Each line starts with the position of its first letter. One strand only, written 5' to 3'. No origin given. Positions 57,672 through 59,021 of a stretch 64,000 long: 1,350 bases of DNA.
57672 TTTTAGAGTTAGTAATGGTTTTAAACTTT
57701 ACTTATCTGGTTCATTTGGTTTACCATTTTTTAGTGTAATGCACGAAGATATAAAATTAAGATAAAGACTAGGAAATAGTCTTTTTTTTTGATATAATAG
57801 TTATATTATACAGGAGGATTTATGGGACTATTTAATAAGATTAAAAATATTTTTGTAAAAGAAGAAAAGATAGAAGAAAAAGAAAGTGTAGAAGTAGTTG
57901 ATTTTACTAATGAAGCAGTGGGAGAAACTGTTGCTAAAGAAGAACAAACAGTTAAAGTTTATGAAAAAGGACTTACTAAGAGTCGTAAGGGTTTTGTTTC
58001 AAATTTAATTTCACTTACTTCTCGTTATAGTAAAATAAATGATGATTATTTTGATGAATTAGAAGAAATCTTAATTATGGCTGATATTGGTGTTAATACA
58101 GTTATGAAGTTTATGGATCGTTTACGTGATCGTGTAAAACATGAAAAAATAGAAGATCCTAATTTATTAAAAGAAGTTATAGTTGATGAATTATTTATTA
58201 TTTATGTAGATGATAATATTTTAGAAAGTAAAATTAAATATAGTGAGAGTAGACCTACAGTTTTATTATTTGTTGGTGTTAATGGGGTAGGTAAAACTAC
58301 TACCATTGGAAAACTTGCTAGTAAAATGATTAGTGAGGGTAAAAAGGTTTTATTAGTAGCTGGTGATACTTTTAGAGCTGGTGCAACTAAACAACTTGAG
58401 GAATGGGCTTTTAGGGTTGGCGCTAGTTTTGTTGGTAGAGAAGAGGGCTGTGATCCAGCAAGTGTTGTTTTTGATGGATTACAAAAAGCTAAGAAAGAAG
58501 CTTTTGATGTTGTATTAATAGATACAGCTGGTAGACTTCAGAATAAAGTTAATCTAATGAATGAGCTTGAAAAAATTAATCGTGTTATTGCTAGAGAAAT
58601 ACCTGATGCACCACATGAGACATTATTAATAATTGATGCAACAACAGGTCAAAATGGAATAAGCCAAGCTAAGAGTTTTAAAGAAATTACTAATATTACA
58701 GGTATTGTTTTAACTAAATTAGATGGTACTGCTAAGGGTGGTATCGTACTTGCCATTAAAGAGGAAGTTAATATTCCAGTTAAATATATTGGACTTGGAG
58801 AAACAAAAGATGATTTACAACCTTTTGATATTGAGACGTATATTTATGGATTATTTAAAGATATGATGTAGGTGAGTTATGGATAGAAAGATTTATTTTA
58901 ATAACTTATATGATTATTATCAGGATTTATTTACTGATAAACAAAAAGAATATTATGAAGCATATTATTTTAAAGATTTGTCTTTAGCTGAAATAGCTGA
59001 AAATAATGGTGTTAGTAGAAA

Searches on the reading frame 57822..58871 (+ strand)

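Call 15: search_protein_families(library=ncbifam, proteins=[window:57822-58871:+], max_evalue=0.00001)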
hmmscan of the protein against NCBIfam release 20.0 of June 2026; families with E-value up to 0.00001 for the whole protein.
window:57822-58871:+ (349 aa): 12 families
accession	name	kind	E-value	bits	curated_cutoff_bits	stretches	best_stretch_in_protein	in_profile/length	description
TIGR00064.1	ftsY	equivalog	2.4e-111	371.4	260.7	1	71-345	1-279/279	signal recognition particle-docking protein FtsY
TIGR00959.1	ffh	equivalog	9e-63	212.6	473.2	1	76-337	29-286/428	signal recognition particle protein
TIGR01425.1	SRP54_euk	equivalog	1.8e-53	182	576.25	1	68-344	22-293/428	signal recognition particle protein SRP54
TIGR03499.1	FlhF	equivalog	2e-21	77.2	174.15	1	45-237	111-286/286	flagellar biosynthesis GTPase FlhF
NF009366.0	PRK12723.1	equivalog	5.3e-16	58.7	585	1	64-327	98-349/388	flagellar biosynthesis regulator FlhF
NF009367.0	PRK12724.1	equivalog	3.4e-15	55.8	718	1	13-337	104-402/433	flagellar biosynthesis regulator FlhF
NF009368.0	PRK12726.1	equivalog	1.1e-14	54.4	832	1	84-326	151-378/407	flagellar biosynthesis regulator FlhF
NF005230.0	PRK06731.1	equivalog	1.1e-13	51.1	553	1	146-322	87-254/281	flagellar biosynthesis regulator FlhF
NF011312.0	PRK14723.1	equivalog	1.3e-10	40.4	951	1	147-327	187-360/768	flagellar biosynthesis regulator FlhF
NF011310.0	PRK14721.1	equivalog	1.9e-10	40.6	725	1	147-323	193-359/423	flagellar biosynthesis regulator FlhF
NF011311.0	PRK14722.1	equivalog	1.9e-10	40.3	777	1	143-327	135-318/374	flagellar biosynthesis regulator FlhF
TIGR00073.1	hypB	equivalog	3.7e-06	26.6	121.2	1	136-239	21-122/217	hydrogenase nickel incorporation protein HypB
